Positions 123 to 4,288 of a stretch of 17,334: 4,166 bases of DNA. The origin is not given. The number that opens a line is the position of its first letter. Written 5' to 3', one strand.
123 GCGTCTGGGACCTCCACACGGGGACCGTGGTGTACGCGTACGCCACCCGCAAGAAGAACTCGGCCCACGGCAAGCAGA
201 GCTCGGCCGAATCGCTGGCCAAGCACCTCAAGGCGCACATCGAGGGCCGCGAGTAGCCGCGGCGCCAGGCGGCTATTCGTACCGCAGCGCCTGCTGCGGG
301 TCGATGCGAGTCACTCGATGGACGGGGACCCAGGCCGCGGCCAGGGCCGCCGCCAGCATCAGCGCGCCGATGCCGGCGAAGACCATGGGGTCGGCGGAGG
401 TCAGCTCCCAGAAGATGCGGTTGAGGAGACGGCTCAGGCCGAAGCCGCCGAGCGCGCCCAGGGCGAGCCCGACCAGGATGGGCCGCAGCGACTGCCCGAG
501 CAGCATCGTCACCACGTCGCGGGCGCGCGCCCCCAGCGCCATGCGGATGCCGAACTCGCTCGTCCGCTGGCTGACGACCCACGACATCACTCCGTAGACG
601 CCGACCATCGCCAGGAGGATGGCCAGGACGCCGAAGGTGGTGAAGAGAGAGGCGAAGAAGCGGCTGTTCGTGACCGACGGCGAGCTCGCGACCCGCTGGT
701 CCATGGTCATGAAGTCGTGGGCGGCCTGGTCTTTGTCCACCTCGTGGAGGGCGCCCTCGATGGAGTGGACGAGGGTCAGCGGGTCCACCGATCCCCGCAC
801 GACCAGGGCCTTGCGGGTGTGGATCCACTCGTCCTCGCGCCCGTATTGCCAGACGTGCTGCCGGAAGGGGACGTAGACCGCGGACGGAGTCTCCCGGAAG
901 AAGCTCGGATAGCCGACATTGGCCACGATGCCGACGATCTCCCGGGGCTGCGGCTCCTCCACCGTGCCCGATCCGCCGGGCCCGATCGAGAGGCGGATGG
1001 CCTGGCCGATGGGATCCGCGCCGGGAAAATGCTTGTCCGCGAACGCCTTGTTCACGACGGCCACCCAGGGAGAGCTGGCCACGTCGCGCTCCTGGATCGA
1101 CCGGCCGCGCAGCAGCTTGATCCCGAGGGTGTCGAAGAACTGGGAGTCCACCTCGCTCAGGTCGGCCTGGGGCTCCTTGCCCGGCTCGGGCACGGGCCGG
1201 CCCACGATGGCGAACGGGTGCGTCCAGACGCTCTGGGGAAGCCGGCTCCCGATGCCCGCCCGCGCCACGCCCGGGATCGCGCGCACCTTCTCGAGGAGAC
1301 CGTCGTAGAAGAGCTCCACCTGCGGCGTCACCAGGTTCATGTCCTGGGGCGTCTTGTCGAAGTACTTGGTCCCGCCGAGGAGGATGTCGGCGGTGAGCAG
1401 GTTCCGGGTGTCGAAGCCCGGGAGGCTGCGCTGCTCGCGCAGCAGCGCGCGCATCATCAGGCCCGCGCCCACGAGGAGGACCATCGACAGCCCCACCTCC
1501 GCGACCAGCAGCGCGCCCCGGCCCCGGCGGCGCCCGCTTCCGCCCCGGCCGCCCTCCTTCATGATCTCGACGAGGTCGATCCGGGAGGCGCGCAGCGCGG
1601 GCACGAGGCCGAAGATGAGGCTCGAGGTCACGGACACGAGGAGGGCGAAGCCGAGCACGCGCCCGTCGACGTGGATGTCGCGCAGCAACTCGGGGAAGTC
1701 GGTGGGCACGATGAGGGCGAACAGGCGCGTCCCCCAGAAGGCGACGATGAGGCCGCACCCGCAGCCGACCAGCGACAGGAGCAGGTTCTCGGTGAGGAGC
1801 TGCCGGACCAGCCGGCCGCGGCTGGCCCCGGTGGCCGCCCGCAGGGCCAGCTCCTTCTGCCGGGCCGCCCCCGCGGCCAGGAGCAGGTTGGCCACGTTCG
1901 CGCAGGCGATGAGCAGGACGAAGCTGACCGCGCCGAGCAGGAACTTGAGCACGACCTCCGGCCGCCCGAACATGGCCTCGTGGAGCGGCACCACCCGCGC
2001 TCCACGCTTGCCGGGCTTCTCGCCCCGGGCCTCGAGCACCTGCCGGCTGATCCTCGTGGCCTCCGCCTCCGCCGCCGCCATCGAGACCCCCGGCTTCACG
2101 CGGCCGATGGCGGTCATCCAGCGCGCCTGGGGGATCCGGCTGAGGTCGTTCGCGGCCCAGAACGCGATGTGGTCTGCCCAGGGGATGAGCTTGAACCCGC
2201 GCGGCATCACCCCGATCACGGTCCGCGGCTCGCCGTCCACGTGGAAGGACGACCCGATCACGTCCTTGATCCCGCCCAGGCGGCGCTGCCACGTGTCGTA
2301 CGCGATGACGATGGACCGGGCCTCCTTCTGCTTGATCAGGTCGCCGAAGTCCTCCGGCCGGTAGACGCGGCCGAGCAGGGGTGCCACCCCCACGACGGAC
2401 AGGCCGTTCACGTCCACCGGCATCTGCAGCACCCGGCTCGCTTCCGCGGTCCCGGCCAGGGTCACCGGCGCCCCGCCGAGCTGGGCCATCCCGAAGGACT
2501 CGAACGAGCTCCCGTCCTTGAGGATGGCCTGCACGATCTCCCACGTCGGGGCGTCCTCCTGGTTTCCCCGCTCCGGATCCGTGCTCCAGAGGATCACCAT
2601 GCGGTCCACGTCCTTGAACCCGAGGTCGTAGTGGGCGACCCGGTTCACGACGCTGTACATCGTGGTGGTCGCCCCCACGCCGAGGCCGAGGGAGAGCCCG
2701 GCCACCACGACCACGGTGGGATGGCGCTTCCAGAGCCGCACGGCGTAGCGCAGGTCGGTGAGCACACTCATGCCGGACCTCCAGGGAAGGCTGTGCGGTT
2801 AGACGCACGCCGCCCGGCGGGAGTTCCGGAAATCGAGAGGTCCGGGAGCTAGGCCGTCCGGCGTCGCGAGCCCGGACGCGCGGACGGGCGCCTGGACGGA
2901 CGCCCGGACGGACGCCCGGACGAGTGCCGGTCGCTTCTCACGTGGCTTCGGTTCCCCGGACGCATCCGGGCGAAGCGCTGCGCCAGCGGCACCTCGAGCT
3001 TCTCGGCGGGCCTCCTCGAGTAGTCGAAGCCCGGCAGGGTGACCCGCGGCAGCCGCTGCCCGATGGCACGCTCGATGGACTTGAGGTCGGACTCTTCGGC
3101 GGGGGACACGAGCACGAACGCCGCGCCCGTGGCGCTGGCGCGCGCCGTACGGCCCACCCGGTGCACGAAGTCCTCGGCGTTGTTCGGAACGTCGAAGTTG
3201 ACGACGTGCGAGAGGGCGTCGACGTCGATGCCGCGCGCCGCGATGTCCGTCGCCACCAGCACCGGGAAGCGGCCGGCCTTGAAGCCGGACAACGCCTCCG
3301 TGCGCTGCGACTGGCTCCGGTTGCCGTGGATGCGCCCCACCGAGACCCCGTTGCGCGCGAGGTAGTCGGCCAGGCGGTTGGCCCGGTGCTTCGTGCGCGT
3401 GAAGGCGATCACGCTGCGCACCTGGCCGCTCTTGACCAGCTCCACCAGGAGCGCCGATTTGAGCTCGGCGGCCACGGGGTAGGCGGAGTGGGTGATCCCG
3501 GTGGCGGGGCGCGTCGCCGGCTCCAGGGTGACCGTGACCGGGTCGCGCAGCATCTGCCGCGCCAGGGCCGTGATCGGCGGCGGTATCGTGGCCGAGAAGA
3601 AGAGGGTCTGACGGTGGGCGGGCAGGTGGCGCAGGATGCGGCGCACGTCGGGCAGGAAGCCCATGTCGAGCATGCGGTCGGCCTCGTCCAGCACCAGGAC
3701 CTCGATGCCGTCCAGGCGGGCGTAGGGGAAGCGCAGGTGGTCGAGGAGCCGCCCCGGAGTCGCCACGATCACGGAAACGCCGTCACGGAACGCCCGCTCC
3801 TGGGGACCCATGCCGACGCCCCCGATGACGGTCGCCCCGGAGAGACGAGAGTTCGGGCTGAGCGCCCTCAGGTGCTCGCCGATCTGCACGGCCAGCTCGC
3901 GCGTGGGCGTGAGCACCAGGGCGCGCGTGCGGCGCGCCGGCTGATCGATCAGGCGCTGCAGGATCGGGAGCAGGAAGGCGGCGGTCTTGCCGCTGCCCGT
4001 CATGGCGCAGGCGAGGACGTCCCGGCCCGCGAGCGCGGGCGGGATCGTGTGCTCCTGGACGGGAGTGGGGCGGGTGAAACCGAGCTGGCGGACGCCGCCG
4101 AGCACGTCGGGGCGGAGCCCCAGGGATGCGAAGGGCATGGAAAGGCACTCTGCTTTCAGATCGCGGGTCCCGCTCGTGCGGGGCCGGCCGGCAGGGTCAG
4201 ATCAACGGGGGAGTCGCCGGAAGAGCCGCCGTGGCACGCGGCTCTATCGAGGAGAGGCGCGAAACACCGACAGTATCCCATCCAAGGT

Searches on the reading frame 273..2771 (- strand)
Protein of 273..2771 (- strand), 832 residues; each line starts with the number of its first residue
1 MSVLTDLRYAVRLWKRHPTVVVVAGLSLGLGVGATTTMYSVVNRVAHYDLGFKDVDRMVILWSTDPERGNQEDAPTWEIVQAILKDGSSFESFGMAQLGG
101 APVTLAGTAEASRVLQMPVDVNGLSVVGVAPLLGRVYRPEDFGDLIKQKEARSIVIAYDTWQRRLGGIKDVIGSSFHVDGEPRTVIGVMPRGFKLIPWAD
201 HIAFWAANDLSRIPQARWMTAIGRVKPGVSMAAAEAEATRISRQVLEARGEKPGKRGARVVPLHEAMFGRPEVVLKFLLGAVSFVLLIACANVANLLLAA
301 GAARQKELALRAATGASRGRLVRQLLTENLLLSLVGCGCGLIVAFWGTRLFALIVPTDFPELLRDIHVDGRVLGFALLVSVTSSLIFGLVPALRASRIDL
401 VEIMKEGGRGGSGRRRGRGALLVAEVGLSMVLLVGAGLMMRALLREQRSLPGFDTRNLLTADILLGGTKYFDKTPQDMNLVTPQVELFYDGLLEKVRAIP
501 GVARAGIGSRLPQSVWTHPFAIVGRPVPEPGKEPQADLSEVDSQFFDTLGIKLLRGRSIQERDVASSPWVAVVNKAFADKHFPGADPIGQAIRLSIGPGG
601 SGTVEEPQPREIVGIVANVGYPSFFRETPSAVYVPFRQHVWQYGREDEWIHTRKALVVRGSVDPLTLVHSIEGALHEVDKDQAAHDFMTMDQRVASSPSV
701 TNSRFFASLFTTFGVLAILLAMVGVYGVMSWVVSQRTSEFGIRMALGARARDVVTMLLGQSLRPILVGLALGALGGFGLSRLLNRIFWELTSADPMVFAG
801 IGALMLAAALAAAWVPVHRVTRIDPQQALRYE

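Call 12: search_protein_families(library=pfam, proteins=[window:273-2771:-], max_evalue=0.01)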
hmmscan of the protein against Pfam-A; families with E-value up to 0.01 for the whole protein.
window:273-2771:- (832 aa): 3 families
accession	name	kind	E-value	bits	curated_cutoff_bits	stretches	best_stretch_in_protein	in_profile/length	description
PF02687.27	FtsX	-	4.6e-30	104.6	25.5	2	712-825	2-120/120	FtsX-like permease C-terminal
PF12704.14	MacB_PCD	-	7.5e-26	92.1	27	2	26-240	6-206/207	MacB-like periplasmic core domain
PF21898.1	Sarcolamban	-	0.0019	18.4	27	1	708-720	6-18/28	Sarcolamban protein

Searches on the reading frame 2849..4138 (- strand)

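Call 12: search_protein_families(library=pfam, proteins=[window:2849-4138:-], max_evalue=0.01)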
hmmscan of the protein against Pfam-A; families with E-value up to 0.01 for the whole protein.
window:2849-4138:- (429 aa): 4 families
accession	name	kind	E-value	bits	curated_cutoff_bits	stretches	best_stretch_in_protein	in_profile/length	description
PF00270.35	DEAD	-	3.1e-47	160.9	26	1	25-188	1-163/167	DEAD/DEAH box helicase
PF00271.37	Helicase_C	-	3.2e-30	105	23.5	1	228-334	3-109/110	Helicase conserved C-terminal domain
PF04851.21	ResIII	-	2.1e-08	34.7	22.5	1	41-185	26-162/164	Type III restriction enzyme, res subunit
PF07652.20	Flavi_DEAD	-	0.0028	18.1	21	0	47-93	13-56/148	Flavivirus DEAD domain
